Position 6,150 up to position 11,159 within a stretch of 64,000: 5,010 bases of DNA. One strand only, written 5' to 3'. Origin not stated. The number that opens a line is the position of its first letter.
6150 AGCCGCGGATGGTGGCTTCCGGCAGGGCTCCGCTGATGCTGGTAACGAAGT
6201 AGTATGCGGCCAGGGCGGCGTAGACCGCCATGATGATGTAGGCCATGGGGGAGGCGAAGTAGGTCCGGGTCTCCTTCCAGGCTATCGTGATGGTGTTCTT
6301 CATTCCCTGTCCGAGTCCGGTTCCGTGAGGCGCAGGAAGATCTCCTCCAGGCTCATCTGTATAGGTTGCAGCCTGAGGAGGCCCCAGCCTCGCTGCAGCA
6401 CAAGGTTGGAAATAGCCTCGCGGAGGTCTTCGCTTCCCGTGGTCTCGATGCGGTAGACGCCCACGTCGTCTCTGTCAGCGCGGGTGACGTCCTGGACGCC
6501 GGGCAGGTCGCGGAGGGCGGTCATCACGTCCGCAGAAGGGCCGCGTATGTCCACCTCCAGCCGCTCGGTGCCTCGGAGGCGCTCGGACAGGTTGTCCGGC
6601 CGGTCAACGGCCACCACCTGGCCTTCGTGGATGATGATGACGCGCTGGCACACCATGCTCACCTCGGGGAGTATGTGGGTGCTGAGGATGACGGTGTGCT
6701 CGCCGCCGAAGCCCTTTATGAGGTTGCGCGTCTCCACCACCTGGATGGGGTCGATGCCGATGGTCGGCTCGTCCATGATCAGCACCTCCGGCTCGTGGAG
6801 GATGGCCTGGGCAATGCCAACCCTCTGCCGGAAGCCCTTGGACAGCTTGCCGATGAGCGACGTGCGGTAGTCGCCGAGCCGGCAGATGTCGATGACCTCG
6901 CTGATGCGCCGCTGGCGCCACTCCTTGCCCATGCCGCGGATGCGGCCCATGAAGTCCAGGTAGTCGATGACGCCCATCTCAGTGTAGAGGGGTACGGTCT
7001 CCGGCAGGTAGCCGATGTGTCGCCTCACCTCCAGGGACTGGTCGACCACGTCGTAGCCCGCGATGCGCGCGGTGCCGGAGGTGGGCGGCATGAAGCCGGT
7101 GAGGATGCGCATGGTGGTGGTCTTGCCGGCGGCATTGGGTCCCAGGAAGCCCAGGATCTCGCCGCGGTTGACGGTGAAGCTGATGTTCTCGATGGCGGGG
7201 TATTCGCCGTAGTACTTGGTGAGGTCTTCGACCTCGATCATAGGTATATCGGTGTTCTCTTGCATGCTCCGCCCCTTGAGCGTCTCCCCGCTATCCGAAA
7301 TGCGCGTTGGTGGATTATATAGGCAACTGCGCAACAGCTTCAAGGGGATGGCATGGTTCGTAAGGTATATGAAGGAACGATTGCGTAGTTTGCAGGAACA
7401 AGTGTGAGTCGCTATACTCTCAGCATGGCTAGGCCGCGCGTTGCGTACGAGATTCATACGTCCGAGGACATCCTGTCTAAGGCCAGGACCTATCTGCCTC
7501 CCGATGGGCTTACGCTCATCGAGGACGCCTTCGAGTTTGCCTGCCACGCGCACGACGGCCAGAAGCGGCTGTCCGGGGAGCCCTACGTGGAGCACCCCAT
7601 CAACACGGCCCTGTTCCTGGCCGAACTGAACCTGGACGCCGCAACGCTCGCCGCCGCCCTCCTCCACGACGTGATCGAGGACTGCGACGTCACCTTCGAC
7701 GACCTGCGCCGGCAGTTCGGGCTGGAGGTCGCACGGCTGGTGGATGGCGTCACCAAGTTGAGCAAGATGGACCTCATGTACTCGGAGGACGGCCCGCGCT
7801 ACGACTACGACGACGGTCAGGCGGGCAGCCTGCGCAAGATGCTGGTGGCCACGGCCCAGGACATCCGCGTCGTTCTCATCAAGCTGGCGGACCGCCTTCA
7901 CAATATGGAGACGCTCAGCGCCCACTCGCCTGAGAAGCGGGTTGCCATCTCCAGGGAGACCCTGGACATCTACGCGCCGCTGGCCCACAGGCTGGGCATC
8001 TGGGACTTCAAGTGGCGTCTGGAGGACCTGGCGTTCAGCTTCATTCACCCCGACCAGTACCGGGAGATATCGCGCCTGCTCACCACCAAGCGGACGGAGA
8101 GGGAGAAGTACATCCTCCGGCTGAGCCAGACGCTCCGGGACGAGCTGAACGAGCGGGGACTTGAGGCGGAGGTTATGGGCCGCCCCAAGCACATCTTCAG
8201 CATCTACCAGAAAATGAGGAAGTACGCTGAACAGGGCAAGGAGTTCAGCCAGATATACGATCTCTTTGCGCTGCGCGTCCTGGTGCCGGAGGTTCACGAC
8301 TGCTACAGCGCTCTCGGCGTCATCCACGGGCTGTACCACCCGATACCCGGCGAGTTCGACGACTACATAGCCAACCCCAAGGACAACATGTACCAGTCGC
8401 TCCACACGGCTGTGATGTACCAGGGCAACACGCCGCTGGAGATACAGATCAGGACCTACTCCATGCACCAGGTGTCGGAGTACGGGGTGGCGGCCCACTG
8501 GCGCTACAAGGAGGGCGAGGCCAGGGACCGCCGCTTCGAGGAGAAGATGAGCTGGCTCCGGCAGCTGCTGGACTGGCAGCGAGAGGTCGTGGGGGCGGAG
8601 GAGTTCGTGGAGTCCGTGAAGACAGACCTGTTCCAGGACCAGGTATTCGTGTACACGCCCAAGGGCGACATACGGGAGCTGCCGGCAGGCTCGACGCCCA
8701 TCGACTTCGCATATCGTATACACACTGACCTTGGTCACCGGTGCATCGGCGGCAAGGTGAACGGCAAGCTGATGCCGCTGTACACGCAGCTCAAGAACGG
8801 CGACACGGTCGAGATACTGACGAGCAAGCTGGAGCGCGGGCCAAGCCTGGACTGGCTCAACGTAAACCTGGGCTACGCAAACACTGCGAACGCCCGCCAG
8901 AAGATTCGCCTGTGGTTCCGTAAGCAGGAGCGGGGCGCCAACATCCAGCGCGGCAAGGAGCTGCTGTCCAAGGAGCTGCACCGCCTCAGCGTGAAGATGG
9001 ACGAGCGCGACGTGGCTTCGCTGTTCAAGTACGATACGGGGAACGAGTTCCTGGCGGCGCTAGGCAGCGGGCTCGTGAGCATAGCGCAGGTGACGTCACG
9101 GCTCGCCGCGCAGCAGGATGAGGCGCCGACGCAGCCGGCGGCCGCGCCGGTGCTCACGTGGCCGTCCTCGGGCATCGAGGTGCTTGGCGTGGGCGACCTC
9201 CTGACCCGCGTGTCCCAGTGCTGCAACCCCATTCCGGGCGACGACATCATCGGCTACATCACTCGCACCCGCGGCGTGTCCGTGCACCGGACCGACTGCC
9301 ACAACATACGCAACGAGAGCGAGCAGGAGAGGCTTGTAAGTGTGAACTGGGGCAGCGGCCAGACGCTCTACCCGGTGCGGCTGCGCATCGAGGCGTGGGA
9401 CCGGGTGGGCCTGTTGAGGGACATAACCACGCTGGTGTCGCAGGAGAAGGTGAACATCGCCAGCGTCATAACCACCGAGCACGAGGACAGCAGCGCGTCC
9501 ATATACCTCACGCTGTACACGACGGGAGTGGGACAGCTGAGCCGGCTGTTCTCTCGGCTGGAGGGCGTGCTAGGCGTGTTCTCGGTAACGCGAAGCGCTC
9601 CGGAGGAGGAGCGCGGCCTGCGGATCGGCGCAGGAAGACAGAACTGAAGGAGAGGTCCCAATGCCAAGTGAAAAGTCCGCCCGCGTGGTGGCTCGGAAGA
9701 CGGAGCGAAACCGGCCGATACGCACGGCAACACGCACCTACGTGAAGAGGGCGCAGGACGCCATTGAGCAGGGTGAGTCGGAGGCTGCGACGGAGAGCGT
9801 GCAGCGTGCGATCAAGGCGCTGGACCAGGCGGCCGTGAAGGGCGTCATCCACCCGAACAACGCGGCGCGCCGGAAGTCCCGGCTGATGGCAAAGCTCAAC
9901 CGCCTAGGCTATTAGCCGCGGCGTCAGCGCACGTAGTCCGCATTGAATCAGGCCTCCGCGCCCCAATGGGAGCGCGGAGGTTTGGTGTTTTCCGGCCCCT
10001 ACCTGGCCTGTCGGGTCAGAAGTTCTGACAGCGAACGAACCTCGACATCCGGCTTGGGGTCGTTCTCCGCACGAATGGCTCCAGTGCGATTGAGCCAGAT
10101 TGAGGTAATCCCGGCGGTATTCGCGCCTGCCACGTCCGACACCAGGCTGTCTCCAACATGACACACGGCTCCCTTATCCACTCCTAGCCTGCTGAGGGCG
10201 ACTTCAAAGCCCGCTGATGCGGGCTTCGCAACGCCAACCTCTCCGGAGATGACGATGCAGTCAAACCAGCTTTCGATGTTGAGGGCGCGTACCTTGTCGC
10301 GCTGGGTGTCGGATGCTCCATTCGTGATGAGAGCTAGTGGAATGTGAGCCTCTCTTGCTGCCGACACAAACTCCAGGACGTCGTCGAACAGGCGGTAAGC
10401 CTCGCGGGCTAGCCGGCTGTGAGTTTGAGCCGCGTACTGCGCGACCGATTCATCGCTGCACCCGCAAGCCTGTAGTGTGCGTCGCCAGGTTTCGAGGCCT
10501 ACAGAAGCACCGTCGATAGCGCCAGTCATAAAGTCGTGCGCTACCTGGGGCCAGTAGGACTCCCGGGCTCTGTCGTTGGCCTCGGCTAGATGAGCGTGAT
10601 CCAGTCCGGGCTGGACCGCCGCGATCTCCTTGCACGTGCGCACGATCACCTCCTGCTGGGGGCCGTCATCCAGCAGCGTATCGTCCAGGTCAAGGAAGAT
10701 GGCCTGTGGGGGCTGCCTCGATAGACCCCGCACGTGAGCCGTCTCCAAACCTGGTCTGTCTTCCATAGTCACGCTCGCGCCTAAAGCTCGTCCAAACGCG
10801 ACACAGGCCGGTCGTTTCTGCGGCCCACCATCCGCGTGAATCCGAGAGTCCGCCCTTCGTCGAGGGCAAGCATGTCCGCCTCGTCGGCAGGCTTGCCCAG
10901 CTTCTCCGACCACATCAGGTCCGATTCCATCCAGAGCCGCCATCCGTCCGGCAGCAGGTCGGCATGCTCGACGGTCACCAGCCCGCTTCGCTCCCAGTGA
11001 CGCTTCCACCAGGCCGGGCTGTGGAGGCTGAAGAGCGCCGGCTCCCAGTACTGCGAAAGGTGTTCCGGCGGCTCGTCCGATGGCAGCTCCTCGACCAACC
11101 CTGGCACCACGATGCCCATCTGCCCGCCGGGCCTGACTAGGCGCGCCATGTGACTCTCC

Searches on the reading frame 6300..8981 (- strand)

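Call 27: search_protein_families(library=ncbifam, proteins=[window:6300-8981:-])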
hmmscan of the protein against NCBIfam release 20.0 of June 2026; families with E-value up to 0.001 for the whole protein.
window:6300-8981:- (893 aa): 181 families (the best 25 are shown)
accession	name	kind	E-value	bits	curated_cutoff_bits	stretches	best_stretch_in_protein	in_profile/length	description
TIGR03522.1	GldA_ABC_ATP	equivalog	5.3e-91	305.2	402.6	1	582-886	3-301/301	gliding motility-associated ABC transporter ATP-binding subunit GldA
TIGR01188.1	drrA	subfamily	1.5e-69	234.6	312.45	1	589-886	1-301/302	daunorubicin resistance ABC transporter, ATP-binding protein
NF033858.1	ABC2_perm_RbbA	equivalog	7e-59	199.6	1050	1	574-809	259-494/909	ribosome-associated ATPase/putative transporter RbbA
TIGR03740.1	galliderm_ABC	subfamily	2.1e-45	155.1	309.75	1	583-794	2-207/223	lantibiotic protection ABC transporter ATP-binding subunit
NF010060.0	PRK13537.1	equivalog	6e-44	150.2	521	1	575-886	9-308/314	nodulation factor ABC transporter ATP-binding protein NodI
TIGR03864.1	PQQ_ABC_ATP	hypoth_equivalog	7e-41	140.2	302.25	1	582-803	2-224/236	ABC transporter, ATP-binding subunit, PQQ-dependent alcohol dehydrogenase system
NF010059.0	PRK13536.1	equivalog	1.8e-40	138.8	549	1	574-822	36-283/342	nodulation factor ABC transporter ATP-binding protein NodI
TIGR04406.1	LPS_export_lptB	equivalog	2.7e-40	138.2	240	1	582-798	2-222/239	LPS export ABC transporter ATP-binding protein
TIGR01288.1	nodI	equivalog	4.3e-37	127.7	424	1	582-886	5-297/303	nodulation factor ABC transporter ATP-binding protein NodI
NF008144.0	PRK10895.1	equivalog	5.8e-36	124.2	381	1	582-798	4-224/241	LPS export ABC transporter ATP-binding protein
TIGR01186.1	proV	subfamily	6.8e-35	120.8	326.6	1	592-798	4-217/363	betaine/proline/choline family ABC transporter ATP-binding protein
TIGR00968.1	3a0106s01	subfamily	2.9e-34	118.6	342.75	1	582-800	1-220/237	sulfate ABC transporter ATP-binding protein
NF006987.0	PRK09452.1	equivalog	3.4e-31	108.3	482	1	571-800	7-237/378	spermidine/putrescine ABC transporter ATP-binding protein PotA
NF040933.2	ABC_arch_GlcV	equivalog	6e-31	107.6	450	1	582-799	3-230/357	glucose ABC transporter ATP-binding protein GlcV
TIGR03771.1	anch_rpt_ABC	equivalog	6.7e-31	107.7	268.8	1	603-810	2-211/223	anchored repeat-type ABC transporter ATP-binding subunit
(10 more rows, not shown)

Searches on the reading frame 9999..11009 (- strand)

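Call 27: search_protein_families(library=ncbifam, proteins=[window:9999-11009:-])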
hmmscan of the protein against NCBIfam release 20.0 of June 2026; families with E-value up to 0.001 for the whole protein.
window:9999-11009:- (336 aa): 31 families (the best 25 are shown)
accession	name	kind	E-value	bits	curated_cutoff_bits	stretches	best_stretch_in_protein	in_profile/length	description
TIGR02253.1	CTE7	subfamily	5.5e-36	124.4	169.75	1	102-331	3-221/221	TIGR02253 family HAD-type hydrolase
TIGR02254.1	YjjG_YfnB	equivalog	4.9e-31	107.9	159.9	1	103-331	3-220/223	YjjG family noncanonical pyrimidine nucleotidase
NF053830.1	RUBPPhHalo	equivalog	6.9e-23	81.5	330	1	102-331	3-231/234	ribulose-1,5-bisphosphate 5-phosphatase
TIGR02252.1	DREG-2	subfamily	2.9e-21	76.2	155.2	1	103-305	2-203/203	HAD hydrolase, REG-2-like, family IA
NF006976.0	PRK09449.1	equivalog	3.3e-21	75.8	183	1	209-331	98-219/225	pyrimidine 5'-nucleotidase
TIGR01549.1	HAD-SF-IA-v1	subfamily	2e-16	60.7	23.3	1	218-300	72-149/149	HAD-IA family hydrolase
NF008018.0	PRK10748.1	equivalog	5e-16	58.6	225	1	102-315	11-217/238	5-amino-6-(5-phospho-D-ribitylamino)uracil phosphatase YigB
NF052576.1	PymNtasePynAStpc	equivalog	1.3e-15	57.7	350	1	192-332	85-225/229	pyrimidine 5'-nucleotidase PynA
TIGR01428.1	HAD_type_II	equivalog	1.5e-15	57.7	125.4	1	193-311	76-195/197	haloacid dehalogenase type II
TIGR01449.2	PGP_bact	equivalog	2.2e-11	43.7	180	1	185-330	65-209/213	phosphoglycolate phosphatase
NF009804.0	PRK13288.1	equivalog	4.6e-11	42.6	218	1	202-331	78-207/215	pyrophosphatase PpaX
NF009695.0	PRK13222.1-2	equivalog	6.8e-11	42.1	225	1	101-329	6-217/226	phosphoglycolate phosphatase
NF009697.0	PRK13222.1-4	equivalog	1.1e-10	41.3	327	1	186-307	78-194/232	phosphoglycolate phosphatase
TIGR01454.1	AHBA_synth_RP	hypoth_equivalog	3.9e-10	39.7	246.65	1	199-331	69-200/205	AHBA synthesis associated protein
TIGR01668.1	YqeG_hyp_ppase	hypoth_equivalog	4e-09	36.2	89.1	1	210-328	47-159/170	YqeG family HAD IIIA-type phosphatase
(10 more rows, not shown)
